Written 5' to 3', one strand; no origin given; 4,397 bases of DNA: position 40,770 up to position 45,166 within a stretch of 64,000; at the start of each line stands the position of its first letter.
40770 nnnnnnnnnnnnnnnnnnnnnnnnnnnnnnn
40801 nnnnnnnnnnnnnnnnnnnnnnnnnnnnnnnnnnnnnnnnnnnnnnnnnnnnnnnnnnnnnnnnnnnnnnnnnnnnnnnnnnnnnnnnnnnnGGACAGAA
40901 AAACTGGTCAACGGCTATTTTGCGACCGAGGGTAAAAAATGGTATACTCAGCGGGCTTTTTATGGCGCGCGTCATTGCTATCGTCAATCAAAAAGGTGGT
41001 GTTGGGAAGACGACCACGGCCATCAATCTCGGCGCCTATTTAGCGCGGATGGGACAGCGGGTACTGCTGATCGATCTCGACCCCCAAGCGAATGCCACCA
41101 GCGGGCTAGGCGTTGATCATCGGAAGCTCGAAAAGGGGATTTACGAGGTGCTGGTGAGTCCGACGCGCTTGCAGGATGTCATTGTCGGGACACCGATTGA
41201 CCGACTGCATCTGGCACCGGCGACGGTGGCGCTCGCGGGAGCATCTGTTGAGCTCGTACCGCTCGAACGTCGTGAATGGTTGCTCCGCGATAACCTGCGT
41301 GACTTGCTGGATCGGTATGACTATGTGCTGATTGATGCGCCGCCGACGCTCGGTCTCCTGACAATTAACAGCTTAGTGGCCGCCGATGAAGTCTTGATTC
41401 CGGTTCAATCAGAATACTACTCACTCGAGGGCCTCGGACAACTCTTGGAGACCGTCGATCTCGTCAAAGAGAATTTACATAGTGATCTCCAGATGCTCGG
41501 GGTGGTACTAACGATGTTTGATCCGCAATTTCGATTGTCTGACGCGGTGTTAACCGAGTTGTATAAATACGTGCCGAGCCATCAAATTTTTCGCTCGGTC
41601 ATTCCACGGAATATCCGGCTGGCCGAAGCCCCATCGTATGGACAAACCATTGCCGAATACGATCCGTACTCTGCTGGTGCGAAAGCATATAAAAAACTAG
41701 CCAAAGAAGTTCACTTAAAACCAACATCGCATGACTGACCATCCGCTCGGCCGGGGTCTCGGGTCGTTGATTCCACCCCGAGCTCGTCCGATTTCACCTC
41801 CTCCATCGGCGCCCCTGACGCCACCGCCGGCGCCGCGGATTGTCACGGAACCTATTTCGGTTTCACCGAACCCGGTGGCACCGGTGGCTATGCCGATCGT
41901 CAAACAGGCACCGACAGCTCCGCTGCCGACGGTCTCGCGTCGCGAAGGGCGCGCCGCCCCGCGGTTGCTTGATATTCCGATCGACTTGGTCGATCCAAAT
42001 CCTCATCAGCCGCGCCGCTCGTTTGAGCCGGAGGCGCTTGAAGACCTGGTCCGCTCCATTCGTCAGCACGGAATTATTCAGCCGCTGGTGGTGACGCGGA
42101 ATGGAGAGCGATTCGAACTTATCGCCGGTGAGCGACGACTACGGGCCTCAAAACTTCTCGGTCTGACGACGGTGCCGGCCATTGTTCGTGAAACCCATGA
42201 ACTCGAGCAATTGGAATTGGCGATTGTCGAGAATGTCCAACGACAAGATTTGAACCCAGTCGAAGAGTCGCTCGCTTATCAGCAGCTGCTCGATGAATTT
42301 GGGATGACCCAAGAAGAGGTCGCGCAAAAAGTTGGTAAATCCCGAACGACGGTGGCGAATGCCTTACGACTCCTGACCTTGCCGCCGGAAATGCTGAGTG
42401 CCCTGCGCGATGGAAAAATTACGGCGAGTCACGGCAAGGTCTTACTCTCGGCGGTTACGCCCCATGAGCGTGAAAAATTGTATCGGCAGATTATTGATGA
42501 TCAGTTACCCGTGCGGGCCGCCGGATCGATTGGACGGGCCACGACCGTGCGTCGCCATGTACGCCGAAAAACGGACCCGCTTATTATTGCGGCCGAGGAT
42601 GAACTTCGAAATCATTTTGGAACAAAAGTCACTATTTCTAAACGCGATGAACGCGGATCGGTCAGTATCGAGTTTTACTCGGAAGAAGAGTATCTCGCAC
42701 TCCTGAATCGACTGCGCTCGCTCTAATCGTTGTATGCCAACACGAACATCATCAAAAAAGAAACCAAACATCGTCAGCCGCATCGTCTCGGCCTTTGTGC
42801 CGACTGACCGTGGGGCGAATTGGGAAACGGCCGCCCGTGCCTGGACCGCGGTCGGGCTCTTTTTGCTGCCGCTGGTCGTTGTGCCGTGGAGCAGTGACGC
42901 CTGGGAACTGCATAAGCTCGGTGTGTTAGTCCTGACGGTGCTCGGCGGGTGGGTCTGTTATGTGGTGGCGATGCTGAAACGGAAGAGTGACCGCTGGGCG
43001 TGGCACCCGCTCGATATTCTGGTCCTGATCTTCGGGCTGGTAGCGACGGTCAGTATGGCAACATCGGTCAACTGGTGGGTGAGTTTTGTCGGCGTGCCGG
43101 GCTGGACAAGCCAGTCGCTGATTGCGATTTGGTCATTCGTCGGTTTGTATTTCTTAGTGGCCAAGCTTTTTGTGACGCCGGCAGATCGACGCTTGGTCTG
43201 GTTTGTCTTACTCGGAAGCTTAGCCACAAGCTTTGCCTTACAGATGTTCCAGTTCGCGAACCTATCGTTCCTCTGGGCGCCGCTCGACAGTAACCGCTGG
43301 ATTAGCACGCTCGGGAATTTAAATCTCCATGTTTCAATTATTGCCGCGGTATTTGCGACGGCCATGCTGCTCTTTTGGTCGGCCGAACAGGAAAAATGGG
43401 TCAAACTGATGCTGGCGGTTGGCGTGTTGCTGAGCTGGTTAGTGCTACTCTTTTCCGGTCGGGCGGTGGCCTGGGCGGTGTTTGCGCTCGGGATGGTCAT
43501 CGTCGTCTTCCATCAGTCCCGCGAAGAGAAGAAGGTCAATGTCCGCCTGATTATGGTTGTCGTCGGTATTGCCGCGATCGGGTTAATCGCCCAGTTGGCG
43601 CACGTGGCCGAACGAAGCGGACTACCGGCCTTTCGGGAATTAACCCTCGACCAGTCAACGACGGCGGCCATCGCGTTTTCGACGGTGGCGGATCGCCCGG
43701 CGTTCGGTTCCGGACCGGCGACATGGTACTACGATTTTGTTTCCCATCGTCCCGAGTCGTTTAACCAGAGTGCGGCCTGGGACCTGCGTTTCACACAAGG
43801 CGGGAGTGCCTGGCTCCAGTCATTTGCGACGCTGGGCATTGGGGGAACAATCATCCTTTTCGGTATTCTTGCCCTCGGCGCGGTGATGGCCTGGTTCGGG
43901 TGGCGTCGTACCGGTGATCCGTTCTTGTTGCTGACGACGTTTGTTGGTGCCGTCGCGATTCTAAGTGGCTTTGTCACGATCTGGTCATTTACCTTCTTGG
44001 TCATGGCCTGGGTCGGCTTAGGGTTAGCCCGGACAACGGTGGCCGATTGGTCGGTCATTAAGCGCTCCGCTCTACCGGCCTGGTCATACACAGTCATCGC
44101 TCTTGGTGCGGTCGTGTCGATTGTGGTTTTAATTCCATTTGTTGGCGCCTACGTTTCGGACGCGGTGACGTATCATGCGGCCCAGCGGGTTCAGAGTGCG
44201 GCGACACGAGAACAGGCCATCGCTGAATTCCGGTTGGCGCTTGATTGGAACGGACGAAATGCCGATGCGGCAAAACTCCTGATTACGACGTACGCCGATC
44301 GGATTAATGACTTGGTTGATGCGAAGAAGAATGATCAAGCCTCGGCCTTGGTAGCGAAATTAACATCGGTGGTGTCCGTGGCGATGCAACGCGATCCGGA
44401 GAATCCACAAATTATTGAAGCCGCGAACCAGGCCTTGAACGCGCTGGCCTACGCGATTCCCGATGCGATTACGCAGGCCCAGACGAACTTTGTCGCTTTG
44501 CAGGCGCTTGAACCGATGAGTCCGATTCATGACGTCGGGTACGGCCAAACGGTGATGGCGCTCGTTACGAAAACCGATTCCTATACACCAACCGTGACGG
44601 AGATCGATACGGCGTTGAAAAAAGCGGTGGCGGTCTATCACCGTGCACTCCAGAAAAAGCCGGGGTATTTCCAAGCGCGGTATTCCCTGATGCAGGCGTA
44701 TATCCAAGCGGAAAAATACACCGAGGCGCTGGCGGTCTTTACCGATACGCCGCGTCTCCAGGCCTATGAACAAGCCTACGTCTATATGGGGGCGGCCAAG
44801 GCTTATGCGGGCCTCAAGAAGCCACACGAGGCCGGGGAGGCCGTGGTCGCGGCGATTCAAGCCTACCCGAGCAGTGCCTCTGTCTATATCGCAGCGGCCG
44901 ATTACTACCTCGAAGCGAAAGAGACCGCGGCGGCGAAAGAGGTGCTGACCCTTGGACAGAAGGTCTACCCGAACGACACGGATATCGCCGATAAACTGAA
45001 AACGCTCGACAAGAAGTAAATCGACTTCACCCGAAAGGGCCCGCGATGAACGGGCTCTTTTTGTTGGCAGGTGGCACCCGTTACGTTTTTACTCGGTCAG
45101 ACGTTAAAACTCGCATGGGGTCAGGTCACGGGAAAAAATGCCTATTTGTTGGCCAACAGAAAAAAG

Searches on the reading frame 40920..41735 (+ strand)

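Call 46: search_protein_families(library=pfam, proteins=[window:40920-41735:+], max_evalue=0.001)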
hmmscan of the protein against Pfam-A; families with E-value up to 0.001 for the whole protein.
window:40920-41735:+ (272 aa): 7 families
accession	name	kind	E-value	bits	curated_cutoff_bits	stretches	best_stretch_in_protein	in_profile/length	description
PF13614.12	AAA_31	-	1.8e-64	217.4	27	1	17-192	2-177/177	AAA domain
PF01656.29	CbiA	-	5.2e-30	104.4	25.4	1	19-244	1-125/125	CobQ/CobB/MinD/ParA nucleotide binding domain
PF06564.18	CBP_BcsQ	-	1.8e-13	51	21.3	1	19-262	4-231/234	Cellulose biosynthesis protein BcsQ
PF00142.24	Fer4_NifH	-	1.3e-12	48.2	25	1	22-63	5-46/271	4Fe-4S iron sulfur cluster binding proteins, NifH/frxC family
PF09140.17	MipZ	-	4.8e-10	39.6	20.7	1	18-57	2-41/262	ATPase MipZ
PF10609.15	ParA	-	7.4e-10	39.1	27.1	1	16-160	3-141/246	NUBPL iron-transfer P-loop NTPase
PF02374.21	ArsA_ATPase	-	1.3e-08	34.9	24.3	1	21-65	5-49/305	Anion-transporting ATPase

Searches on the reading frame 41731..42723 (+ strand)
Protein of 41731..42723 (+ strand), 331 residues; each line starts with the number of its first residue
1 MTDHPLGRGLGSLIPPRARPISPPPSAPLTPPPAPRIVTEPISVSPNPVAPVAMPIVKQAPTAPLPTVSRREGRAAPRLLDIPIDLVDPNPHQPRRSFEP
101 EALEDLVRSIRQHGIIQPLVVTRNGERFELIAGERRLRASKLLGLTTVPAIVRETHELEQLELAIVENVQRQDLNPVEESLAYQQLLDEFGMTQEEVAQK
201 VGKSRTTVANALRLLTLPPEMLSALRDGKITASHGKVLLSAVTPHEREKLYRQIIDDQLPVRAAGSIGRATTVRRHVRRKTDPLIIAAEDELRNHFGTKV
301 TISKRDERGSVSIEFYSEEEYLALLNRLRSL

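Call 46: search_protein_families(library=pfam, proteins=[window:41731-42723:+], max_evalue=0.001)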
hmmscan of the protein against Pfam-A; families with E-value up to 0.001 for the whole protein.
window:41731-42723:+ (331 aa): 4 families
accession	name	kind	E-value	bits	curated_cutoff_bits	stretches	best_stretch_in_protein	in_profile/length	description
PF17762.8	HTH_ParB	-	1.9e-32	111.9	22.6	1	172-264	1-93/102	ParB HTH domain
PF02195.25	ParB_N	-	2.6e-32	111.2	26.3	1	79-170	3-95/95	ParB N-terminal domain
PF01381.28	HTH_3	-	2.8e-05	24.5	23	1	185-213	3-31/55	Helix-turn-helix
PF23552.2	ParB_C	-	7.3e-05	22.6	23.8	1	282-328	2-49/50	ParB dimerisation domain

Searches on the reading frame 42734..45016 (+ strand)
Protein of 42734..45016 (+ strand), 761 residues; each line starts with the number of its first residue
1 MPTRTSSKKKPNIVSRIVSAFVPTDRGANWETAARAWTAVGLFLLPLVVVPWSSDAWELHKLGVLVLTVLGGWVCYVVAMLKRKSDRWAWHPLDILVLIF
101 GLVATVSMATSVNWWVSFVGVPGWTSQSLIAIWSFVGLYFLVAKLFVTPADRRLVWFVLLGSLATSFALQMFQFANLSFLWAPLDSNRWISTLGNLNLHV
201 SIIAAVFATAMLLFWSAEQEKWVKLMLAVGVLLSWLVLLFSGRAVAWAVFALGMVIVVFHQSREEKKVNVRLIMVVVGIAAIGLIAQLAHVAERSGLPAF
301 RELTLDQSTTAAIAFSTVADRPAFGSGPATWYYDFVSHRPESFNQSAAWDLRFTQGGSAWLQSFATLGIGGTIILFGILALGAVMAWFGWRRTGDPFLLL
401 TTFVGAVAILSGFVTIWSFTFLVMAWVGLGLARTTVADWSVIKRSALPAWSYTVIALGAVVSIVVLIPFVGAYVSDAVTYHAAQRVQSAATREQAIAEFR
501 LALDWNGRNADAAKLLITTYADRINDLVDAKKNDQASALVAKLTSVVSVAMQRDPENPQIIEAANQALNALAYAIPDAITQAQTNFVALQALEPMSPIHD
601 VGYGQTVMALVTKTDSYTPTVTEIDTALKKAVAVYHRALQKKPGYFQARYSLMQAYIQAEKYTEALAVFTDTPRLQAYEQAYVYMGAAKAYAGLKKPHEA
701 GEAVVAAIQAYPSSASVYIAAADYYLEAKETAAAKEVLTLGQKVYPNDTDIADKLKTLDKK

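Call 21: search_protein_families(library=pfam, proteins=[window:42734-45016:+], max_evalue=0.001)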
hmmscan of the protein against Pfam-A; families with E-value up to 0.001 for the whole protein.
window:42734-45016:+ (761 aa): 2 families
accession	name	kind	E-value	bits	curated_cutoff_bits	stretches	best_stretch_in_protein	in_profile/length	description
PF14559.12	TPR_19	-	5e-10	40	25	2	628-677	7-56/68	Tetratricopeptide repeat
PF13428.12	TPR_14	-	0.00012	22.8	23.5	0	684-723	4-43/44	Tetratricopeptide repeat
